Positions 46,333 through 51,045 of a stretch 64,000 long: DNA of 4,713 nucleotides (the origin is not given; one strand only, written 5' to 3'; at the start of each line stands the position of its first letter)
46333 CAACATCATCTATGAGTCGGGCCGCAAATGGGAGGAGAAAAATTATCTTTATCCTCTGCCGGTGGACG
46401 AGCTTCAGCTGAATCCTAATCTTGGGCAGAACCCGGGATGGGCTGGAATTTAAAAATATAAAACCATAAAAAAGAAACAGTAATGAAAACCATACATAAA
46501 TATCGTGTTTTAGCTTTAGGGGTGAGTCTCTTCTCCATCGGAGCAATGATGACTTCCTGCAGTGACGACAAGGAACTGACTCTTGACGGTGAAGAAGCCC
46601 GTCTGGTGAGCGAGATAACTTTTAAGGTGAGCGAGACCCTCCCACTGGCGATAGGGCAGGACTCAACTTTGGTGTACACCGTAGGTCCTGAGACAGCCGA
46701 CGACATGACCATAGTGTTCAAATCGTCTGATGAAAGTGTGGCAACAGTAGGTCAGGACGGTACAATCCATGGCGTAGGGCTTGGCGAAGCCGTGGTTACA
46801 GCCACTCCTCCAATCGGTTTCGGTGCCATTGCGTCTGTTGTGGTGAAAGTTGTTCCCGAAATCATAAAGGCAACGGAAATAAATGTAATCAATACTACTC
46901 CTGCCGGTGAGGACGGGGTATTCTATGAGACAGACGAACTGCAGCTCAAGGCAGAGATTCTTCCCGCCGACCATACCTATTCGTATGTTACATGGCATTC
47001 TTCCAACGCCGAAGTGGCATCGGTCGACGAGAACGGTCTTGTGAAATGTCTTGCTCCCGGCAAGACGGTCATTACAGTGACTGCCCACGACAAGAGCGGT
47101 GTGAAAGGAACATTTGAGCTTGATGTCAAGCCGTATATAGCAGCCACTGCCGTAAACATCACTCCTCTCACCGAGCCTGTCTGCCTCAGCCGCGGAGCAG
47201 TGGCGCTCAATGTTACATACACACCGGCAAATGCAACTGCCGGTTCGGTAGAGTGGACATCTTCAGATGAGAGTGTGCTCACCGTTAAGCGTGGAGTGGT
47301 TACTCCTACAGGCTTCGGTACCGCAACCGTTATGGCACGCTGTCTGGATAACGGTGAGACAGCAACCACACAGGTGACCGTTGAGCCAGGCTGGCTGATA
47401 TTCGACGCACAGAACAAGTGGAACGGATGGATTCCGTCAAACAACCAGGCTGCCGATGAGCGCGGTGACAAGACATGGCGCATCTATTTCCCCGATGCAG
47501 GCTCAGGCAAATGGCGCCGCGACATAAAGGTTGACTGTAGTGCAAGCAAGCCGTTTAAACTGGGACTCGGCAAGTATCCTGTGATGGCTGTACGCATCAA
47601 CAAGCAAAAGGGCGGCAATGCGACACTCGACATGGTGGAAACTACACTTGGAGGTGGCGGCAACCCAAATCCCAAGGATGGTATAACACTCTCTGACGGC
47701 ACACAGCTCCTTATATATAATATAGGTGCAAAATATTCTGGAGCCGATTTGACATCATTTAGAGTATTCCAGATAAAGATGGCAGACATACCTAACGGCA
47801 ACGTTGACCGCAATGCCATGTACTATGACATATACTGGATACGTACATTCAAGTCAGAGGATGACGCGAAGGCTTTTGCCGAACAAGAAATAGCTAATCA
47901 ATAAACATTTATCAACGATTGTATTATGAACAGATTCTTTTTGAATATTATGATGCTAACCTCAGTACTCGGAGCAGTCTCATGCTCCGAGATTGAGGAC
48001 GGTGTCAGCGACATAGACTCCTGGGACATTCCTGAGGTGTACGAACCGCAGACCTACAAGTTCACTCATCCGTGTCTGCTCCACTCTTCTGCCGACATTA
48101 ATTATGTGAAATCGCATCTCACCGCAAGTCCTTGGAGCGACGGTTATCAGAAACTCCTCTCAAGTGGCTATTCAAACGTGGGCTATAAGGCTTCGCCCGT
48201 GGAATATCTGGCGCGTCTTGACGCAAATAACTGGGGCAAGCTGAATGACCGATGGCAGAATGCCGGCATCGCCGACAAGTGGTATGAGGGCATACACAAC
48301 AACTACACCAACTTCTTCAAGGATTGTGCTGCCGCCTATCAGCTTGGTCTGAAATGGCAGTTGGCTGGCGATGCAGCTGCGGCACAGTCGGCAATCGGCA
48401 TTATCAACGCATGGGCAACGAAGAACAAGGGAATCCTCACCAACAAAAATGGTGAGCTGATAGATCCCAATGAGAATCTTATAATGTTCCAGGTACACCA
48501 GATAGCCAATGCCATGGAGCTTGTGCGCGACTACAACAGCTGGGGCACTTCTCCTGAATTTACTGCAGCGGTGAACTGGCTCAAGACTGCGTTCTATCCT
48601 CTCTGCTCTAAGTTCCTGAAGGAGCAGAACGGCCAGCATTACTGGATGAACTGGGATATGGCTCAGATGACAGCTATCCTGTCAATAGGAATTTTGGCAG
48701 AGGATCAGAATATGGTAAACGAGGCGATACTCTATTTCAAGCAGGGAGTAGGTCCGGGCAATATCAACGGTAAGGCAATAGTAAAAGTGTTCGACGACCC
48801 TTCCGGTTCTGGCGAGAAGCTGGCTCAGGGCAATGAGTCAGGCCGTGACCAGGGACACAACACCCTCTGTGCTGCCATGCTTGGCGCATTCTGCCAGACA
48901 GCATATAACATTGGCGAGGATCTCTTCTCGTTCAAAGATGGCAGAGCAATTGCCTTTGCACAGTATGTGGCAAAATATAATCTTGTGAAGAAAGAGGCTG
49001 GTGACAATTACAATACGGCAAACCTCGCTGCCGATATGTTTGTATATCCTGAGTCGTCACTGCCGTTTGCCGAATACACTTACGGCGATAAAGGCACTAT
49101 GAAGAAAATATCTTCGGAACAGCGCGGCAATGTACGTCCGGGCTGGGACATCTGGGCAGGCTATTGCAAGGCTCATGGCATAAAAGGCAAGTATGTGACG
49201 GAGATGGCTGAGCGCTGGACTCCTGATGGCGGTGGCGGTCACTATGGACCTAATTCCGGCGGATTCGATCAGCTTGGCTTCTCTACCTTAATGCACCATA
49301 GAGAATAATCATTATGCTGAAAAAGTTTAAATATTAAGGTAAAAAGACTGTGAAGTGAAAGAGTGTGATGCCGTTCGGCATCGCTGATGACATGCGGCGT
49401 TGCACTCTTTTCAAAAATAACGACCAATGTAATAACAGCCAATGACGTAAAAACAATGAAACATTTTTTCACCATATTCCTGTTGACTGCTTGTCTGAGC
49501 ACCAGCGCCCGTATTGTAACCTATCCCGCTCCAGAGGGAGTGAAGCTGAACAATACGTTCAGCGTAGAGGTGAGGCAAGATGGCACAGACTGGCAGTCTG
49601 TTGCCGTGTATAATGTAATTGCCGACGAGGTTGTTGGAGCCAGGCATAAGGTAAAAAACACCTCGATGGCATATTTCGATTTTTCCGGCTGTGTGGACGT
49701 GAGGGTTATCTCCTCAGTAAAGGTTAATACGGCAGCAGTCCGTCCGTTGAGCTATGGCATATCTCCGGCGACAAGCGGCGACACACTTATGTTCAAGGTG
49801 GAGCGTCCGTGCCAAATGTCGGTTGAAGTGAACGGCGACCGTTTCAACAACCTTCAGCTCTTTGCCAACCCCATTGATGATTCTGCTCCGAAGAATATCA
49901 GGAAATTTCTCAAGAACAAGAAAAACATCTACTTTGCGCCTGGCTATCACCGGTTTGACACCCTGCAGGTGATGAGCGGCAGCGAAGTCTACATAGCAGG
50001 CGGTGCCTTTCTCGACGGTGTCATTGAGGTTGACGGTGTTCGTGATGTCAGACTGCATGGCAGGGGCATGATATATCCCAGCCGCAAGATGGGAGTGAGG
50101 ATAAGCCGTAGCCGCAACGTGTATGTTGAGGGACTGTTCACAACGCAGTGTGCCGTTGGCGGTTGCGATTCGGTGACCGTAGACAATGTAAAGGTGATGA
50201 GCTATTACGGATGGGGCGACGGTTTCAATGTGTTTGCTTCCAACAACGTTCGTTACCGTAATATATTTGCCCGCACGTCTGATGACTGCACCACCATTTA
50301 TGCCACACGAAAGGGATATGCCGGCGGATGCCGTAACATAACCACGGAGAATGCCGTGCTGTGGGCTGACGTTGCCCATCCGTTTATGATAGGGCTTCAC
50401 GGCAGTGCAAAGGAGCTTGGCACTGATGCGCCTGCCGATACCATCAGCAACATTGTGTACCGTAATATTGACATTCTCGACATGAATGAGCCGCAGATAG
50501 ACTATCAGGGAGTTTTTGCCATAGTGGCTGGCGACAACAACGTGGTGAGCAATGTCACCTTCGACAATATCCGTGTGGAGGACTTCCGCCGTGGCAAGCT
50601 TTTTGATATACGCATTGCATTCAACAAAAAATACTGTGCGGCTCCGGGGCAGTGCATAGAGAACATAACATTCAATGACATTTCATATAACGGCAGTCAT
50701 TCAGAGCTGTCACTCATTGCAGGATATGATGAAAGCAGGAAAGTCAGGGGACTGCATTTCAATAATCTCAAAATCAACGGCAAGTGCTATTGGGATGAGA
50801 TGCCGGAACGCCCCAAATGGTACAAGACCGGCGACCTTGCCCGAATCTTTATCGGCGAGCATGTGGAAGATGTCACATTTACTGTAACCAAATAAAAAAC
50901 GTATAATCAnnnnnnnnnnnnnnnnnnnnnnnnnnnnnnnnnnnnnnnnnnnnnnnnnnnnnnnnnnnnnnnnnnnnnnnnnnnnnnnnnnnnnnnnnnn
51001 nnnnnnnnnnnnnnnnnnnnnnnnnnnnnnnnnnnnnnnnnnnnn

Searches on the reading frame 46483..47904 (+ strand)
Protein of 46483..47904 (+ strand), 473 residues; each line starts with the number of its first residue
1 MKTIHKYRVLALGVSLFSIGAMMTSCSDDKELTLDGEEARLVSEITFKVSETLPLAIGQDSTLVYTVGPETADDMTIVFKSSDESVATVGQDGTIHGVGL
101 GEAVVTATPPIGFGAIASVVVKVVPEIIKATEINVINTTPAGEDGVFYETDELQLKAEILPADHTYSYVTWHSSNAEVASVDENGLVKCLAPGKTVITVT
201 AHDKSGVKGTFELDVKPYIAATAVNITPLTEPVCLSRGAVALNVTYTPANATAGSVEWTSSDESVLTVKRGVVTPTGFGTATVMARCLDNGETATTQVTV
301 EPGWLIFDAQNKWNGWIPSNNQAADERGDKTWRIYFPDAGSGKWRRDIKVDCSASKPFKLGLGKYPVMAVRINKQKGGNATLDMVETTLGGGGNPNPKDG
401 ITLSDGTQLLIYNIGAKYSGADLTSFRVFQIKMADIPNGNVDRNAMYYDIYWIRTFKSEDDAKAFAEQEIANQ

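Call 52: search_protein_families(library=pfam, proteins=[window:46483-47904:+], max_evalue=0.001)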
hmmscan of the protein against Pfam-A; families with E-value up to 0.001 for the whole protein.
window:46483-47904:+ (473 aa): 4 families
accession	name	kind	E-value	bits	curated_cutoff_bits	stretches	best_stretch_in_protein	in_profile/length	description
PF02368.24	Big_2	-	3.3e-28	97.9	22.8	3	153-210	20-78/79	Bacterial Ig-like domain (group 2)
PF16351.10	DUF4979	-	6.4e-11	43.2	28.9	1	338-461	38-164/165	Domain of unknown function (DUF4979)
PF21461.3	HL_N-beta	-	1.2e-06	28.6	27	0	166-205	14-48/57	Hyaluronate lyase, N-terminal beta-sheet domain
PF20578.4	aBig_2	-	5.8e-05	23.3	27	0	164-202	32-70/89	Atrophied bacterial Ig domain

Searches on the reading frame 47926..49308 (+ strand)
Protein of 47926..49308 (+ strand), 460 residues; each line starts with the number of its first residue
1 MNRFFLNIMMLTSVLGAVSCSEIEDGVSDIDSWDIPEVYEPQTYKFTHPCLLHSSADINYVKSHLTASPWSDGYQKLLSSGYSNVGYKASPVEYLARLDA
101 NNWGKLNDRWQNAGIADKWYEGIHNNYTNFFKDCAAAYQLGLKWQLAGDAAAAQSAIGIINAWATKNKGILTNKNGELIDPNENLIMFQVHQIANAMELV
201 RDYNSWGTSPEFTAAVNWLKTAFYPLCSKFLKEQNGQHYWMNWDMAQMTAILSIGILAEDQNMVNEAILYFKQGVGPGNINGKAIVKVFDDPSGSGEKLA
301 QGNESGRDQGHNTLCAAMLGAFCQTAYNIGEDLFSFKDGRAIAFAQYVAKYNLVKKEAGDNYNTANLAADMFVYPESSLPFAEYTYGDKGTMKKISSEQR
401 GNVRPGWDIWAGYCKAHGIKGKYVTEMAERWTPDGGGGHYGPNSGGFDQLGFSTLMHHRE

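Call 53: search_protein_families(library=pfam, proteins=[window:47926-49308:+], max_evalue=0.001)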
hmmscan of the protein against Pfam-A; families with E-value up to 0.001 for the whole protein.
window:47926-49308:+ (460 aa): 1 family
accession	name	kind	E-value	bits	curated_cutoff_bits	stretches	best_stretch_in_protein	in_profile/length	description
PF05426.18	Alginate_lyase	-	5.9e-08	32.9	22.2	1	126-336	51-251/275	Alginate lyase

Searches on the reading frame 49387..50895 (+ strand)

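Call 53: search_protein_families(library=pfam, proteins=[window:49387-50895:+], max_evalue=0.001)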
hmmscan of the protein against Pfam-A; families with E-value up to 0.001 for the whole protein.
window:49387-50895:+ (502 aa): 1 family
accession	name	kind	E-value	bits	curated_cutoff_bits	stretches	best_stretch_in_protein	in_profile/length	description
PF00295.23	Glyco_hydro_28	-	6.1e-06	26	22.9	1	255-465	117-308/324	Glycosyl hydrolases family 28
